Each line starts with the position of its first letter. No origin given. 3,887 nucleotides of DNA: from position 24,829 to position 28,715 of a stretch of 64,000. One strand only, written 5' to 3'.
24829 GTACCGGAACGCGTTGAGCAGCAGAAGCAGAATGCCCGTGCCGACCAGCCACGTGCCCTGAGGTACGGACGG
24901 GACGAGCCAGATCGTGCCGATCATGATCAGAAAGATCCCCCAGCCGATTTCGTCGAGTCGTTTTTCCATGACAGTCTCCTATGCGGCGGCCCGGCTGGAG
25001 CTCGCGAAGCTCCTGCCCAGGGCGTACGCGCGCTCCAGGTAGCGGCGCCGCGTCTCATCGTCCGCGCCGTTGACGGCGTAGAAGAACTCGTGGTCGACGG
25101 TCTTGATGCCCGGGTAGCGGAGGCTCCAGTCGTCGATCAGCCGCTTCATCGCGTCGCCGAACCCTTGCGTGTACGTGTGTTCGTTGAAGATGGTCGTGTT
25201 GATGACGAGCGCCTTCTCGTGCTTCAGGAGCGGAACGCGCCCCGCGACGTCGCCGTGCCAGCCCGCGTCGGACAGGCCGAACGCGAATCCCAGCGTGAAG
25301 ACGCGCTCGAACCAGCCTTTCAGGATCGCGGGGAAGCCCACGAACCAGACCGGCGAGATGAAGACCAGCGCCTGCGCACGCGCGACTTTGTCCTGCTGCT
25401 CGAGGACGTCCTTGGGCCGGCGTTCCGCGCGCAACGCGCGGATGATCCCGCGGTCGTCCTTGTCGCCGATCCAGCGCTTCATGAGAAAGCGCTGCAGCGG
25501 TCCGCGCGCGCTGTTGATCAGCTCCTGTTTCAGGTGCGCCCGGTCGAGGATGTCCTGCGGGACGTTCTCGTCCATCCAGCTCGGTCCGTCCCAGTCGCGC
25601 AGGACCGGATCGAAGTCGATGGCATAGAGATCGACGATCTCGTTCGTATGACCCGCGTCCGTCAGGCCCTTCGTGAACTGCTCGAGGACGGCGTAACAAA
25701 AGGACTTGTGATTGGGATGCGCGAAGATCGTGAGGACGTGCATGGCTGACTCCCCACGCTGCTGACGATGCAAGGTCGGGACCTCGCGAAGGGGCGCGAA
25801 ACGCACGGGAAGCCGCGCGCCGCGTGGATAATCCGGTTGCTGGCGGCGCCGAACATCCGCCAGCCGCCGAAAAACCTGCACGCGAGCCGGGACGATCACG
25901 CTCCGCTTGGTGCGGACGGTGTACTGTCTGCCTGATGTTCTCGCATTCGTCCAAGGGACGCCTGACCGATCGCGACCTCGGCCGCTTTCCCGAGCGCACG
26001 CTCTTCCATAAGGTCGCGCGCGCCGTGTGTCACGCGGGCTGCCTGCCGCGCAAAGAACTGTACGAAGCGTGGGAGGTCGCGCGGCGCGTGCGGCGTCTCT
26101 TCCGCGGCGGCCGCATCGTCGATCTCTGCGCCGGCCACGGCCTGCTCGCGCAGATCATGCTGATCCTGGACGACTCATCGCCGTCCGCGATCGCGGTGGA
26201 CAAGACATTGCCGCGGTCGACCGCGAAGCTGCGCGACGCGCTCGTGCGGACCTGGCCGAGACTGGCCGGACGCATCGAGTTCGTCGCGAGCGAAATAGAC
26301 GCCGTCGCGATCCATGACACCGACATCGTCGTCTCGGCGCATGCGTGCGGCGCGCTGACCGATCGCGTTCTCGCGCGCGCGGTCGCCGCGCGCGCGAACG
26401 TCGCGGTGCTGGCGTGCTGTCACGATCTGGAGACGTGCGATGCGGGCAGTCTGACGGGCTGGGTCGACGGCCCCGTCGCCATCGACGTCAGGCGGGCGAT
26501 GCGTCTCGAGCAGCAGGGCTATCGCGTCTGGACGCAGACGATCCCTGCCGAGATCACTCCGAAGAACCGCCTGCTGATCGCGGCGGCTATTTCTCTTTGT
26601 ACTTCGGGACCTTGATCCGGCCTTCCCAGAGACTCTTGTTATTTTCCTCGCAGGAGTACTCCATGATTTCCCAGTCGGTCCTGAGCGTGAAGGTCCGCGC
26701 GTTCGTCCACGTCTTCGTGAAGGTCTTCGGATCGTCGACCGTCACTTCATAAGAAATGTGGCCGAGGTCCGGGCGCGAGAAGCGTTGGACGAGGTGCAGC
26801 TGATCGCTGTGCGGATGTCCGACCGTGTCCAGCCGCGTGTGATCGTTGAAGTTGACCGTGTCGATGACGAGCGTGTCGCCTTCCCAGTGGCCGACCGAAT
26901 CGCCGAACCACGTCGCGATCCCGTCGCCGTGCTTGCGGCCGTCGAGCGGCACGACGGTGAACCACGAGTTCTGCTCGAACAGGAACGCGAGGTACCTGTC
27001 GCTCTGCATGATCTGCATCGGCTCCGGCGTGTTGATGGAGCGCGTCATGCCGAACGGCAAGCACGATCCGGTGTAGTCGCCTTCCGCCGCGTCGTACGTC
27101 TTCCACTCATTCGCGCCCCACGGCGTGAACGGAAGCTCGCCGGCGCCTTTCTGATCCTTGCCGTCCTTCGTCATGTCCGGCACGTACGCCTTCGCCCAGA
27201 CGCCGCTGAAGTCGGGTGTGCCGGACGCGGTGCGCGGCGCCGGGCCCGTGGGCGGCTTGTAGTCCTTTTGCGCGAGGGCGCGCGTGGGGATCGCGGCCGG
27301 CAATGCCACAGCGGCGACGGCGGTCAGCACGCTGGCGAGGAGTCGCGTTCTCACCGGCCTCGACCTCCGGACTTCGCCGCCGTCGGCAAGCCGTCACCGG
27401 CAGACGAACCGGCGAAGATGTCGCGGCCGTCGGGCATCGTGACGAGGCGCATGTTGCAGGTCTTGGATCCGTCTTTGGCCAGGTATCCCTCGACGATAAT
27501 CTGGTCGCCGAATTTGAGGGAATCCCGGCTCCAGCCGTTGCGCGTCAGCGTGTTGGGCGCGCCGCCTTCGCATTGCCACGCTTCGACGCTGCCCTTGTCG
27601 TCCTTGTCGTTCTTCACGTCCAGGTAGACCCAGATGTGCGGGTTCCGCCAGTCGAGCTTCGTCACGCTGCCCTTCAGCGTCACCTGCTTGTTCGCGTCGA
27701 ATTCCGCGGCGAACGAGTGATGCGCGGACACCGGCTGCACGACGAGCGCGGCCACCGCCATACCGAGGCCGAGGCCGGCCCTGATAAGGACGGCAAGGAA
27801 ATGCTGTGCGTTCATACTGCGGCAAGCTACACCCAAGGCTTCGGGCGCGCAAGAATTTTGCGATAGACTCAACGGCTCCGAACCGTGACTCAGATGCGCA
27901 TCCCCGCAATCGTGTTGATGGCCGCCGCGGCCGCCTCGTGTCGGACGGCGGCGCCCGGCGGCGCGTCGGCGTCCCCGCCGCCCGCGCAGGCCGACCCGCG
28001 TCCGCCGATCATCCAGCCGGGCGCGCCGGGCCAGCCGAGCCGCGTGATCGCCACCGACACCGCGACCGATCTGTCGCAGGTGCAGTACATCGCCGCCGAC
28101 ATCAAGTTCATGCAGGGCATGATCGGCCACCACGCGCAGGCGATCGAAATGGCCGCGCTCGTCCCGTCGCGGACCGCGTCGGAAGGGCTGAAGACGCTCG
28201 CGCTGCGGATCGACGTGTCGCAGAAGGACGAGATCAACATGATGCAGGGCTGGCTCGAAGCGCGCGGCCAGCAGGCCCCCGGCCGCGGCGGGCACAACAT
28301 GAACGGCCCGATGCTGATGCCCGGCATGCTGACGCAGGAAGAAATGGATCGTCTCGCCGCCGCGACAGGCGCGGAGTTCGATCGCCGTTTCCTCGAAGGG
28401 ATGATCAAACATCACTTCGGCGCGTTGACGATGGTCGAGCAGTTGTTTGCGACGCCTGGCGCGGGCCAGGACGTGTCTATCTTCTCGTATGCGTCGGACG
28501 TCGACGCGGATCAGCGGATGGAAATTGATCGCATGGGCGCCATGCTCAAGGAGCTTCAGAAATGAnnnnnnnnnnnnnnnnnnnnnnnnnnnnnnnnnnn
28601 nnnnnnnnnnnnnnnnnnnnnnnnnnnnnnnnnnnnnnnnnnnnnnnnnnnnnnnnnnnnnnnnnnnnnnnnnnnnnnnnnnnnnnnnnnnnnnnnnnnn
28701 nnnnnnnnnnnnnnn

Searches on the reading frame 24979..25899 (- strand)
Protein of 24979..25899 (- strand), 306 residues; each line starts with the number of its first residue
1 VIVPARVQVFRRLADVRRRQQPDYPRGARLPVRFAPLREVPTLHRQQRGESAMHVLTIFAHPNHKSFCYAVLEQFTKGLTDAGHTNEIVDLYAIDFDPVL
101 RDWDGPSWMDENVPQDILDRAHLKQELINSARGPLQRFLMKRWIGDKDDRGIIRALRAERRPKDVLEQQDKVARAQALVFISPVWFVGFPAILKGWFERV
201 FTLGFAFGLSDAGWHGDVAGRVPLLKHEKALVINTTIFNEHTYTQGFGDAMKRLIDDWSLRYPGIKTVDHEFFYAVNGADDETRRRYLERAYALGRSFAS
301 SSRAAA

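Call 13: search_protein_families(library=pfam, proteins=[window:24979-25899:-], max_evalue=0.001)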
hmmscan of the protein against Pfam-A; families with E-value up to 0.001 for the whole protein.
window:24979-25899:- (306 aa): 2 families
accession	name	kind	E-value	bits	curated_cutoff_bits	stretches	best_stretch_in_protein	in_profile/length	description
PF02525.22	Flavodoxin_2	-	6.5e-35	121.1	27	1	53-291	1-194/198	Flavodoxin-like fold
PF03358.20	FMN_red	-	7.3e-11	42.3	24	1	159-202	55-98/152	NADPH-dependent FMN reductase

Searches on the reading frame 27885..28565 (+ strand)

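Call 13: search_protein_families(library=pfam, proteins=[window:27885-28565:+], max_evalue=0.001)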
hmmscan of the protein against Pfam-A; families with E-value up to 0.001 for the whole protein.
window:27885-28565:+ (226 aa): 2 families
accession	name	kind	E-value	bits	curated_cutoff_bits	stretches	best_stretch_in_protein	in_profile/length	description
PF03713.19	DUF305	-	1e-42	146.2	27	1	72-221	1-151/151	Domain of unknown function (DUF305)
PF13628.12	DUF4142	-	1.2e-07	32.5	27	1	73-197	4-117/138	Domain of unknown function (DUF4142)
